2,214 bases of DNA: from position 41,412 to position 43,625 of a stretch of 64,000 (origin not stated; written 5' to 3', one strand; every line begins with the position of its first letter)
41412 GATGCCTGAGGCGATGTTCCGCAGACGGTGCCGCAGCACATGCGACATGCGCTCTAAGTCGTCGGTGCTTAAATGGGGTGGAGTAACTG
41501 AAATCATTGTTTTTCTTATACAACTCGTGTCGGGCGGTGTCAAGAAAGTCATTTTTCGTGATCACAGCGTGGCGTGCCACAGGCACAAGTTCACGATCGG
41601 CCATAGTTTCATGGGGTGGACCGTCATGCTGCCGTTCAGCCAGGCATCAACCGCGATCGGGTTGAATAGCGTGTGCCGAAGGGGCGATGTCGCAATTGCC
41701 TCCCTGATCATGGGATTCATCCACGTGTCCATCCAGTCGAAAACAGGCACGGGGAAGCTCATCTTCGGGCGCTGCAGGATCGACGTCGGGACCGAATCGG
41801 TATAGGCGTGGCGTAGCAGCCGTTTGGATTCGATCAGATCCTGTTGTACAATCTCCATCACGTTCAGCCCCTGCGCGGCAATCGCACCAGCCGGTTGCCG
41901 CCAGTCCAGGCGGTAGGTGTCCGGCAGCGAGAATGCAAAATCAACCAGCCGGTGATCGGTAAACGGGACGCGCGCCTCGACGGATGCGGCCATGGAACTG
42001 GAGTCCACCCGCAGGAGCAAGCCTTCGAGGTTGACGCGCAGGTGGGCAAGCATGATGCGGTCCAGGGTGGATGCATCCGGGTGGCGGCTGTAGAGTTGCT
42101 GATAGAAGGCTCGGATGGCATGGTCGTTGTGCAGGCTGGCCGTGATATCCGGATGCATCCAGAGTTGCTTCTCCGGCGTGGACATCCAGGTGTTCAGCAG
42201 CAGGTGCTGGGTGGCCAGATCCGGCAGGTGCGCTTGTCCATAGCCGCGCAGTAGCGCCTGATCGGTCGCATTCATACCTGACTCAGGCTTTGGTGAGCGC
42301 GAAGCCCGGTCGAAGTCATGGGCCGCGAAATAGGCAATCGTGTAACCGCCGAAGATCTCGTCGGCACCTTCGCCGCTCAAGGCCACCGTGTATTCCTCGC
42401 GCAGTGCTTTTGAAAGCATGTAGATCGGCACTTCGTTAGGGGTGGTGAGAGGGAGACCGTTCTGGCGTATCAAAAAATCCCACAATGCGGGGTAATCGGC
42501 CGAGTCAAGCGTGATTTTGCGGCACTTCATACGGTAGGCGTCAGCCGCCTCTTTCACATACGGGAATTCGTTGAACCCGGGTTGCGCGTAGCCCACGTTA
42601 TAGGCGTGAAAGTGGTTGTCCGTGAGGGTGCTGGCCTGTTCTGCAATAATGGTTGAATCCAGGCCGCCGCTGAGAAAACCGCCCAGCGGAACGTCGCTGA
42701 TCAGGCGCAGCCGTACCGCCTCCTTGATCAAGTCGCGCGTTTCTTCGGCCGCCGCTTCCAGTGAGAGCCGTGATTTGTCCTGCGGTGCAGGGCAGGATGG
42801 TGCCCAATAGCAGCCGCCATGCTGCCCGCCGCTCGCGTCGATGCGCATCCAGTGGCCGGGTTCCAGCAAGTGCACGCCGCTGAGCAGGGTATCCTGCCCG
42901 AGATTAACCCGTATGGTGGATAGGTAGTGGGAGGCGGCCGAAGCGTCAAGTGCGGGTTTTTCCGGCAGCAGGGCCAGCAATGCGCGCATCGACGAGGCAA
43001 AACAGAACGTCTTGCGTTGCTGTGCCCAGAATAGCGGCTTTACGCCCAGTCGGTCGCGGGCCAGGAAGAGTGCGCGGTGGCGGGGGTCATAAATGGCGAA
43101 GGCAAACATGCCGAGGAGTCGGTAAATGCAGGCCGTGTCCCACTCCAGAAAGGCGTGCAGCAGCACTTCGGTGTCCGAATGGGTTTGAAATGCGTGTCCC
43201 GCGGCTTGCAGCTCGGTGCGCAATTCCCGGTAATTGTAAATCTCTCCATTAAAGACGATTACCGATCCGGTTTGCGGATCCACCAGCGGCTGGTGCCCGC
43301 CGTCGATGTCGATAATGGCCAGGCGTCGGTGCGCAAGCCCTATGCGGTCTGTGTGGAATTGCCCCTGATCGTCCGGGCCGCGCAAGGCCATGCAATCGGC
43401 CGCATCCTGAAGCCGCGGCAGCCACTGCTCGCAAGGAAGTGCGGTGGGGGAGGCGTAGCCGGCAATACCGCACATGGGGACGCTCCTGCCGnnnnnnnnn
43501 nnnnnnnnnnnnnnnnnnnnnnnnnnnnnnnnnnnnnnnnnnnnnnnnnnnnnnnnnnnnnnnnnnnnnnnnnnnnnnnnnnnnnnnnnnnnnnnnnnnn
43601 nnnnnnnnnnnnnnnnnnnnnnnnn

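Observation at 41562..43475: PseA-like amidotransferase next to fliD and flagellin points to acetamidino-pseudaminic acid on flagellin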

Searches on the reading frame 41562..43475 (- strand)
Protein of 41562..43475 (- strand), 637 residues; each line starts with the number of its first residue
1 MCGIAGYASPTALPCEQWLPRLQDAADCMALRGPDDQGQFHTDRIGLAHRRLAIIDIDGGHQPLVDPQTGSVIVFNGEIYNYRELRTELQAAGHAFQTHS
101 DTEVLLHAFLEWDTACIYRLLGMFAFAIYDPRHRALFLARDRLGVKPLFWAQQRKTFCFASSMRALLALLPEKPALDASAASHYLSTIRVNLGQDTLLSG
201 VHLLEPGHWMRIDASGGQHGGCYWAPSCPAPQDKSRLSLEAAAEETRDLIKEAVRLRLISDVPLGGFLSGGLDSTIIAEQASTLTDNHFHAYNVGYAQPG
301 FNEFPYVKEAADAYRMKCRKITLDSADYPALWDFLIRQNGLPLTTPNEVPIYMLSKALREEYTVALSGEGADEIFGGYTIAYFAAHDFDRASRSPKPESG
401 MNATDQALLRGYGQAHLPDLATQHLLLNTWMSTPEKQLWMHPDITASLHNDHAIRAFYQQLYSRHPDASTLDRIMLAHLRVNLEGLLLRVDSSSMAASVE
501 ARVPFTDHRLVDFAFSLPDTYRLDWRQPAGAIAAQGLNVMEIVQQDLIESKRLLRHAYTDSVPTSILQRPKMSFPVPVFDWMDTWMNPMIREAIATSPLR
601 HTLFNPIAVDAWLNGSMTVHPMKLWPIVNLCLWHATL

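Call 4: search_protein_families(library=pfam, proteins=[window:41562-43475:-])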
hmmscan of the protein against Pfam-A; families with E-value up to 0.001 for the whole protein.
window:41562-43475:- (637 aa): 4 families
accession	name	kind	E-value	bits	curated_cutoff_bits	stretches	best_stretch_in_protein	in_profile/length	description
PF00733.27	Asn_synthase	-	4.7e-71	240.7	21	1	246-634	2-353/354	Asparagine synthase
PF13537.11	GATase_7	-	9.8e-47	158.4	25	1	49-168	1-123/123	Glutamine amidotransferase domain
PF13522.11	GATase_6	-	1.2e-42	145.5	27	1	34-161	1-129/130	Glutamine amidotransferase domain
PF12481.13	DUF3700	-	0.00047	20.1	27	1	117-153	126-162/228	Aluminium induced protein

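Call 5: search_protein_families(library=ncbifam, proteins=[window:41562-43475:-], max_evalue=0.01)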
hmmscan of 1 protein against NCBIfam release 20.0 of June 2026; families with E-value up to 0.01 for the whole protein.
window:41562-43475:- (637 aa): 9 families
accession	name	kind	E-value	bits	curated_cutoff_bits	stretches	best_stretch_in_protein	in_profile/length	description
TIGR01536.1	asn_synth_AEB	equivalog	1.9e-123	413.2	267.1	1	2-574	1-517/517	asparagine synthase (glutamine-hydrolyzing)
TIGR03108.1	eps_aminotran_1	hypoth_equivalog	1.3e-111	374.2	816.9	2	1-384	1-380/628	XrtA/PEP-CTERM system amidotransferase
TIGR03104.1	trio_amidotrans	equivalog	1.2e-107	360.6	570.1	2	1-379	1-381/589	N-acetylglutaminylglutamine amidotransferase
NF006949.0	PRK09431.1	equivalog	8e-77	259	499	3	1-169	1-168/554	asparagine synthase B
NF033535.1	lass_lactam_cya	exception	2.4e-60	204.9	525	2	1-429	1-434/668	lasso peptide isopeptide bond-forming cyclase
NF033561.1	macrolact_Ik_Al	subfamily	8e-16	57.7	300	1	126-324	83-277/561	albusnodin/ikarugamycin family macrolactam cyclase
TIGR01134.1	purF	equivalog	1.1e-10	41.5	350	1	61-166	84-199/432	amidophosphoribosyltransferase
TIGR01135.1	glmS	equivalog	3.7e-10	38.9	418.05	1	62-171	85-202/607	glutamine--fructose-6-phosphate transaminase (isomerizing)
NF001484.0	PRK00331.1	subfamily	8.8e-10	37.6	381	1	44-169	66-201/601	isomerizing glutamine--fructose-6-phosphate transaminase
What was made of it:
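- On AsnB family: TIGR01536 413 bits against 267 (call 5).
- On Bona fide asparagine synthetase B (NF006949 equivalog): 259 bits against a cut-off of 499; the best stretch covers aa 1-169 only (call 5).
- On WbpS/WbqG sugar uronamide amidotransferases (TIGR03108): 374 bits against 816.9 (call 5).
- On Lasso-peptide / macrolactam cyclases (AsnB-like): NF033535 scores 205 against 525 and NF033561 scores 58 against 300 (call 5).
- Closest known: WbpS / WbqG / PGN_1234 sugar uronamide-forming amidotransferases. Same: TIGR03108 is the target's second-best NCBIfam hit (374 bits, call 5).
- Checked: NCBIfam TIGR01536 scores 413 bits against a cut-off of 267 (call 5).
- TIGR03108, the family those enzymes belong to, is the target's second-best NCBIfam match (374 bits, call 5). 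The AsnB equivalog NF006949 is failed (259 bits against a cut-off of 499, call 5). TIGR01536, which NCBI treats as an equivalog for asparagine synthase, is passed (call 5). It fails the AsnB equivalog NF006949 (call 5). The lasso cyclase model NF033535 matches at 205 bits (call 5).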

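Call 13: search_solved_structures(query=window:41562-43475:-, max_evalue=0.001, show_alignments=1)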
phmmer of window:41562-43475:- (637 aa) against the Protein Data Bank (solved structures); distinct sequences matched with E-value up to 0.001: 13.
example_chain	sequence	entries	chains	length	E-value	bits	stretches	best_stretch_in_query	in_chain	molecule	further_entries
7ylz_A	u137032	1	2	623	6.2e-63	216.4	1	1-379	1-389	hydroxyamidotransferase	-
1ct9_A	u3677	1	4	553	5.4e-39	137.3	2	26-169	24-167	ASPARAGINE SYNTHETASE B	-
6gq3_A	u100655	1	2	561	8.5e-26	93.7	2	47-168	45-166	Asparagine synthetase [glutamine-hydrolyzing]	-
8sue_A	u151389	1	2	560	9.3e-26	93.6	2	47-168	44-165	Asparagine synthetase [glutamine-hydrolyzing]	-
9b6c_A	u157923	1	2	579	5.4e-25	91.1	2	47-168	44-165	Asparagine synthetase [glutamine-hydrolyzing]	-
1xff_A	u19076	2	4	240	3e-05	25.8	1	19-139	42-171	Glucosamine--fructose-6-phosphate aminotransferase [isomerizing]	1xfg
1jxa_A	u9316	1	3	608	0.00019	23.2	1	27-139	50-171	glucosamine 6-phosphate synthase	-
2j6h_A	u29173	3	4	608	0.00019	23.2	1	27-139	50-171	GLUCOSAMINE-FRUCTOSE-6-PHOSPHATE AMINOTRANSFERASE | GLUCOSAMINE--FRUCTOSE-6-PHOSPHATE AMINOTRANSFERASE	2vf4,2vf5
3ooj_A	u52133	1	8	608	0.00019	23.2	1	27-139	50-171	Glucosamine/fructose-6-phosphate aminotransferase, isomerizing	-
4amv_A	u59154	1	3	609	0.00019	23.2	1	27-139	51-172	GLUCOSAMINE--FRUCTOSE-6-PHOSPHATE AMINOTRANSFERASE [ISOMER IZING]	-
6lbp_A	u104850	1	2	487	0.00023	22.9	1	68-153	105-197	Amidophosphoribosyltransferase 2, chloroplastic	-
1ao0_A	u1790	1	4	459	0.00047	21.9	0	67-161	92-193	GLUTAMINE PHOSPHORIBOSYLPYROPHOSPHATE AMIDOTRANSFERASE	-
1gph_1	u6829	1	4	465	0.00048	21.9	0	67-161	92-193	GLUTAMINE PHOSPHORIBOSYL-PYROPHOSPHATE AMIDOTRANSFERASE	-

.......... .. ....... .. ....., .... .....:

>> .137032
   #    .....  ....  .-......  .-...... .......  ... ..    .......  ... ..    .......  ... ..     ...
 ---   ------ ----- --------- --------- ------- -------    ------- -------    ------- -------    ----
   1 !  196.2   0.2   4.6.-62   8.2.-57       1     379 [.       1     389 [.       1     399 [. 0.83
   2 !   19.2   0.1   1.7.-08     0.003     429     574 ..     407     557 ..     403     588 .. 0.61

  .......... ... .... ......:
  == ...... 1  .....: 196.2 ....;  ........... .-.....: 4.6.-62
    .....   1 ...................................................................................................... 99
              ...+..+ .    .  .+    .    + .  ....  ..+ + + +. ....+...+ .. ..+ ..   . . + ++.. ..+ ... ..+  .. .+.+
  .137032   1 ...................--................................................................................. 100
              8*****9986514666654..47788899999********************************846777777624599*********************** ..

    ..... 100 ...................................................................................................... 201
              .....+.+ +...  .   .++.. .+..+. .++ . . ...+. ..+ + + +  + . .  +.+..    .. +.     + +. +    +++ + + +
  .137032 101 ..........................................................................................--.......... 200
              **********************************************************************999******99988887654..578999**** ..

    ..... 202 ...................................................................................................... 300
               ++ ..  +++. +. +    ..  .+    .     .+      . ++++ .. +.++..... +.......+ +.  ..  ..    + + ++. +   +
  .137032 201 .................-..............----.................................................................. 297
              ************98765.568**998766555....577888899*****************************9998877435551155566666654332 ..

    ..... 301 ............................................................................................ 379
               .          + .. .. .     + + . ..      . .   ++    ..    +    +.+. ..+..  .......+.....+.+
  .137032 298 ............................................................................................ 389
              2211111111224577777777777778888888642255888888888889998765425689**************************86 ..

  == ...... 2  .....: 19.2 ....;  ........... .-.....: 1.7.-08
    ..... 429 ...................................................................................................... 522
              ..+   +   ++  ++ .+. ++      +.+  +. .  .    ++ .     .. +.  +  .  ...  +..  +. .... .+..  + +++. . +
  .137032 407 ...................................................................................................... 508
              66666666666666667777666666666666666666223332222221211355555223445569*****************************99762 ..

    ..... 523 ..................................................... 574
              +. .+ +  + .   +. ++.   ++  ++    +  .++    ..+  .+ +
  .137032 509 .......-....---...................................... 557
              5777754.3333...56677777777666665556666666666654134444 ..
